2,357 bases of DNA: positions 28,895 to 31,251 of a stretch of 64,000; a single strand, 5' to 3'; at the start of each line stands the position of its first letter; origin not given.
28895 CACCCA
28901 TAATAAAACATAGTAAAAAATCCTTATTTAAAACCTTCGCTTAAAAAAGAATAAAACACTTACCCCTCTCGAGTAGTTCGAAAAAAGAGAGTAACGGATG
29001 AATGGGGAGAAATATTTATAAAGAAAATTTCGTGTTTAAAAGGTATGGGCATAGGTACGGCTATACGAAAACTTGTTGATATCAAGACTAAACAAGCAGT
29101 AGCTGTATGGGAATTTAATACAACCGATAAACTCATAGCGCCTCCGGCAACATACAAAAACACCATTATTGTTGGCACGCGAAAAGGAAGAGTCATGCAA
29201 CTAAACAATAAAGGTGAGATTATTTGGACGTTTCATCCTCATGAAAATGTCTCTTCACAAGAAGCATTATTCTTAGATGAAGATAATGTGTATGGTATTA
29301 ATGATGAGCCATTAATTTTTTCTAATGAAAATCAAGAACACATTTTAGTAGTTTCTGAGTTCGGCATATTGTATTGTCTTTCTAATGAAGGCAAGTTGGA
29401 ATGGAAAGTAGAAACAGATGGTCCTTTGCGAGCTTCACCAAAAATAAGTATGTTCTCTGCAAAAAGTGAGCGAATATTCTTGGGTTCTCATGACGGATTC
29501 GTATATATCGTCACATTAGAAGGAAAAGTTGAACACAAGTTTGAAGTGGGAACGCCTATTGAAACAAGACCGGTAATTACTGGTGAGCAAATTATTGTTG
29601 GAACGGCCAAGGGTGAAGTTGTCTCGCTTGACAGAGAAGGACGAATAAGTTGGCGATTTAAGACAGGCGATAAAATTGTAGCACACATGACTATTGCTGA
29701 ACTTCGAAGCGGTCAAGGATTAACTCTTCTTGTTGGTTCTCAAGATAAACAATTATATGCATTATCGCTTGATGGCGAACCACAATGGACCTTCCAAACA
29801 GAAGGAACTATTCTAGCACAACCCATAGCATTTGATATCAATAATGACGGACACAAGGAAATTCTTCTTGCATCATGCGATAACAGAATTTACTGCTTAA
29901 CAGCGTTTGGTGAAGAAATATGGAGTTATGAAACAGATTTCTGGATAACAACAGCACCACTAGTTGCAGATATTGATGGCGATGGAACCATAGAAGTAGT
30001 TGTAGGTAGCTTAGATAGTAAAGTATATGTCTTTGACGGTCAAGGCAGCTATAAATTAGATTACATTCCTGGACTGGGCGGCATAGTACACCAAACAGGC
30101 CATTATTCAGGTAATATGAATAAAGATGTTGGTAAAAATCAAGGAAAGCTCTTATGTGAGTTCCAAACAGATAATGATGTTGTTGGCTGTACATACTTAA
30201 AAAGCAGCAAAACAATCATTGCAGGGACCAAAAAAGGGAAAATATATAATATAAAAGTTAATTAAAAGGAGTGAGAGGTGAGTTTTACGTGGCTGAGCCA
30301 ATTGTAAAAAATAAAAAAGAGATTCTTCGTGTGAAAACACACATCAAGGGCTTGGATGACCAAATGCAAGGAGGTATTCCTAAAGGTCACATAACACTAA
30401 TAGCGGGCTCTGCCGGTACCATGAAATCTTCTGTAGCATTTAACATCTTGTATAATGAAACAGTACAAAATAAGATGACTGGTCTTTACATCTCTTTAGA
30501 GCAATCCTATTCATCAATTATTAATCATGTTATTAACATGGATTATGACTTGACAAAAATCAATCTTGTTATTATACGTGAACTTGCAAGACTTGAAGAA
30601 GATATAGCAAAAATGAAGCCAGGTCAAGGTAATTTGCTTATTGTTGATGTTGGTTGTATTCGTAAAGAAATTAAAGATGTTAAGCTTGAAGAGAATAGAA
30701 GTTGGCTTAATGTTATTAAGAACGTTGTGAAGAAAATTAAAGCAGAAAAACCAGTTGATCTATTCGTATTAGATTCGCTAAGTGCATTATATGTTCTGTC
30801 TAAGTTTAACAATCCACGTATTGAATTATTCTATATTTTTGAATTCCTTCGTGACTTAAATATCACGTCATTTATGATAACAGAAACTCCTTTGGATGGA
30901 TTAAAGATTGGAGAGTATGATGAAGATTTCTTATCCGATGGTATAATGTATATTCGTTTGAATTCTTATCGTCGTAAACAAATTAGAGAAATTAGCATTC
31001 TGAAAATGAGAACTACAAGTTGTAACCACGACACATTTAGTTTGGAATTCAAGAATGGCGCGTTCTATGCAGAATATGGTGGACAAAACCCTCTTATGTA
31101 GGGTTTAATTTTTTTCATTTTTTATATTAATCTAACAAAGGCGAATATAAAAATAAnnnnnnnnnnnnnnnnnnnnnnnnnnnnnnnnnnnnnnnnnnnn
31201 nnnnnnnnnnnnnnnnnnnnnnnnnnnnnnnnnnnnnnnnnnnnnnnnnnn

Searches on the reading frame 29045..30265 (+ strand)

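Call 100: search_protein_families(library=pfam, proteins=[window:29045-30265:+], max_evalue=0.001)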
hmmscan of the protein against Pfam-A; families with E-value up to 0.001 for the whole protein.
window:29045-30265:+ (406 aa): 11 families
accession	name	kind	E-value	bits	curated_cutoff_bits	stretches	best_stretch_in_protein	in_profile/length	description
PF13570.13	Beta-prop_ACSF4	-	7.4e-43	147.6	133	3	95-266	101-267/329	Beta-alanine-activating enzyme, beta-propeller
PF25292.1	Beta-prop_CGLA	-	5.8e-31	108.6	26.8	3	240-335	14-107/316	Lambda-carrageenase beta-propeller domain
PF13360.13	PQQ_2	-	3.8e-20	73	27.6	1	107-249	3-143/233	Outer membrane protein assembly factor BamB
PF13517.12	FG-GAP_3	-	1.3e-11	45.3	26.9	1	264-320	1-61/61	FG-GAP-like repeat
PF14783.12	BBS2_Mid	-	8e-09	36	27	0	306-333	3-30/108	Ciliary BBSome complex subunit 2, middle region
PF15907.11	Itfg2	-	1.5e-07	31.5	27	0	305-331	78-104/330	Integrin-alpha FG-GAP repeat-containing protein 2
PF23383.1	Beta-prop_IFT140_1st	-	4e-07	29.5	27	0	132-174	192-234/406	IFT140 first beta-propeller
PF23414.1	Beta-prop_EML_2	-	8.5e-07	29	90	0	179-243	50-111/266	Echinoderm microtubule-associated protein second beta-propeller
PF23341.1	PEP5_VPS11_N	-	6.3e-05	22.7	40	0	128-167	22-62/338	PEP5/VPS11 N-terminal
PF01011.28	PQQ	-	0.00015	21.1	26.7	0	170-236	47-125/595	Glucose/ethanol/alcohol dehydrogenase, beta-propeller domain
PF23411.1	Beta-prop_Vps41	-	0.00054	19.8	33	0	134-213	19-102/332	Vps42 beta-propeller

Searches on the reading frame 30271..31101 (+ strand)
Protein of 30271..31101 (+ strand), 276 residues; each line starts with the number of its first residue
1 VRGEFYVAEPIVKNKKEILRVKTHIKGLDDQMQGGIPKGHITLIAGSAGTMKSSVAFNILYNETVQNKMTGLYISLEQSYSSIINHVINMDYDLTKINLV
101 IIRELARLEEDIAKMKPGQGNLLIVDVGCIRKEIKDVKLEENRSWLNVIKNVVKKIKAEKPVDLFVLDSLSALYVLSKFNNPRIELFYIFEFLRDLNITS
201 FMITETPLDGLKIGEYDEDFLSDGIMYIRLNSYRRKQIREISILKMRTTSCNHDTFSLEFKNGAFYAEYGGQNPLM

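Call 100: search_protein_families(library=pfam, proteins=[window:30271-31101:+], max_evalue=0.001)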
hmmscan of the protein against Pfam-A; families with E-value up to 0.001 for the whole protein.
window:30271-31101:+ (276 aa): 3 families
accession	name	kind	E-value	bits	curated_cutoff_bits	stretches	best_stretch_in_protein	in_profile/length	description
PF06745.19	ATPase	-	9.9e-34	117.1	26.6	1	21-260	1-219/231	KaiC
PF03796.21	DnaB_C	-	3.9e-08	33.4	27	1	21-174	2-142/255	DnaB-like helicase C terminal domain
PF13481.12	AAA_25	-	0.0001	22.4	27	0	21-184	15-166/195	AAA domain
